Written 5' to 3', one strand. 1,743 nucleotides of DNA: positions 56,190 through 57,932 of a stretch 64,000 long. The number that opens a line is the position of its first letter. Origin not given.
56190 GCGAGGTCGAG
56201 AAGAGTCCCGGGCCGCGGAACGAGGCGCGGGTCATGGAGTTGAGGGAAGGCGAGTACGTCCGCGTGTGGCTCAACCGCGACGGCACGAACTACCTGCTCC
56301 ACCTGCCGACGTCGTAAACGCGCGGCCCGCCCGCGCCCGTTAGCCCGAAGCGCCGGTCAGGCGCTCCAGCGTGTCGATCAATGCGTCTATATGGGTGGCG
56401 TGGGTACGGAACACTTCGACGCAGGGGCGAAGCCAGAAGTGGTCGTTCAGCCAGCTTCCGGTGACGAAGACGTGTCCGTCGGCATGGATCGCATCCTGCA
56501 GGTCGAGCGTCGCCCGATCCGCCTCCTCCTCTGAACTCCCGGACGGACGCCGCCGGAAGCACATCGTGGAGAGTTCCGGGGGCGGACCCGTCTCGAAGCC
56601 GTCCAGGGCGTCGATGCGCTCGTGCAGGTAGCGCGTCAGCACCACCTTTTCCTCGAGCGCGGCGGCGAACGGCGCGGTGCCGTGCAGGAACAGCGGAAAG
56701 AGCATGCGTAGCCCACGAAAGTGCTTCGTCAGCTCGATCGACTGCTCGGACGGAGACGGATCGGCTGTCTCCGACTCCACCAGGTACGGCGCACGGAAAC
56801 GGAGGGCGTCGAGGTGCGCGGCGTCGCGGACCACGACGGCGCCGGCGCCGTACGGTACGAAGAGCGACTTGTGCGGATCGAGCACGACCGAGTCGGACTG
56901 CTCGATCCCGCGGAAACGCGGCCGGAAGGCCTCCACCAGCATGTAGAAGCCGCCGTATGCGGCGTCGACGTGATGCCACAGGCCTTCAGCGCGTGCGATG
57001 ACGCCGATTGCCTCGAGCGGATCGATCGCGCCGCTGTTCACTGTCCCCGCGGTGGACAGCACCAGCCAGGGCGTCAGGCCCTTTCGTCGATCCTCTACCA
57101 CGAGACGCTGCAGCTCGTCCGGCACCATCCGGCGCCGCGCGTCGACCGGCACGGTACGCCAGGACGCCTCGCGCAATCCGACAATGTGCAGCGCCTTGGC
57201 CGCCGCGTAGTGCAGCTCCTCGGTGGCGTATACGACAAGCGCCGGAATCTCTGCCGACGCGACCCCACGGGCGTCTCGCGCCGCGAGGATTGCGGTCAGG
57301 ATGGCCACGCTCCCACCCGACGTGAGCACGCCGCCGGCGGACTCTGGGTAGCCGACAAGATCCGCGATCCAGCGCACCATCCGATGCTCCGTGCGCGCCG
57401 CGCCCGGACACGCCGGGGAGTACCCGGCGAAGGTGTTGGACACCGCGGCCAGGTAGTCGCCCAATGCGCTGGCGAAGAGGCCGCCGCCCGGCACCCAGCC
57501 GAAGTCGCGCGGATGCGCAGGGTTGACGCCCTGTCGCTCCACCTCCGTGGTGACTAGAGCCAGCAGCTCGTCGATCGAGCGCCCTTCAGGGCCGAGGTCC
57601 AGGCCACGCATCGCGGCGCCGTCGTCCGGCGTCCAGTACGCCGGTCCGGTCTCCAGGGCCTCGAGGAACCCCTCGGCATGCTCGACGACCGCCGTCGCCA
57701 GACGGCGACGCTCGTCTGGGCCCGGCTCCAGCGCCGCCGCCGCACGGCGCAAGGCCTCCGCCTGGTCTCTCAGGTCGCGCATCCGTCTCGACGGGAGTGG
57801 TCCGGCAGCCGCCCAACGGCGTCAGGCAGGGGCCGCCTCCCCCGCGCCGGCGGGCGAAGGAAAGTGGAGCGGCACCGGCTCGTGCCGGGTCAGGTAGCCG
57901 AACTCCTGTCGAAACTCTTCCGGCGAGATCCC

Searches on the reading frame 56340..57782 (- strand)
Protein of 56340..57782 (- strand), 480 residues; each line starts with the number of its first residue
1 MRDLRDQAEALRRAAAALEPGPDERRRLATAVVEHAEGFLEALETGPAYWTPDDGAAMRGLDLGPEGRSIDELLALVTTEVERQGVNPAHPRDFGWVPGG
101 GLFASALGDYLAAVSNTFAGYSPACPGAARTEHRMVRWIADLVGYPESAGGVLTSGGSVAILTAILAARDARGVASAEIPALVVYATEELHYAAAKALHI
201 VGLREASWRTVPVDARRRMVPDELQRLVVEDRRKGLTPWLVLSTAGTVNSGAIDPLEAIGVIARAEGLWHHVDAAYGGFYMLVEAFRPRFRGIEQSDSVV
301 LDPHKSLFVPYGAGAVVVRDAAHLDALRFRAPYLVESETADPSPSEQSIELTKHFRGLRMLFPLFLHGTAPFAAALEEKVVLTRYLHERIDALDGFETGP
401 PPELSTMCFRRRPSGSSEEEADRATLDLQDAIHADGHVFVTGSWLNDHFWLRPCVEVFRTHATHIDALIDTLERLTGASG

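Call 102: search_protein_families(library=pfam, proteins=[window:56340-57782:-], max_evalue=0.001)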
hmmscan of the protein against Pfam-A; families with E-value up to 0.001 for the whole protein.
window:56340-57782:- (480 aa): 2 families
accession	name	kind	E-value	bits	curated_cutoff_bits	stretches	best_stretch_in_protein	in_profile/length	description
PF00282.25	Pyridoxal_deC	-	5.3e-54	183.8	27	1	85-410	33-373/375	Pyridoxal-dependent decarboxylase conserved domain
PF00266.25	Aminotran_5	-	5.6e-05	22.7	21.5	1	139-410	52-315/371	Aminotransferase class-V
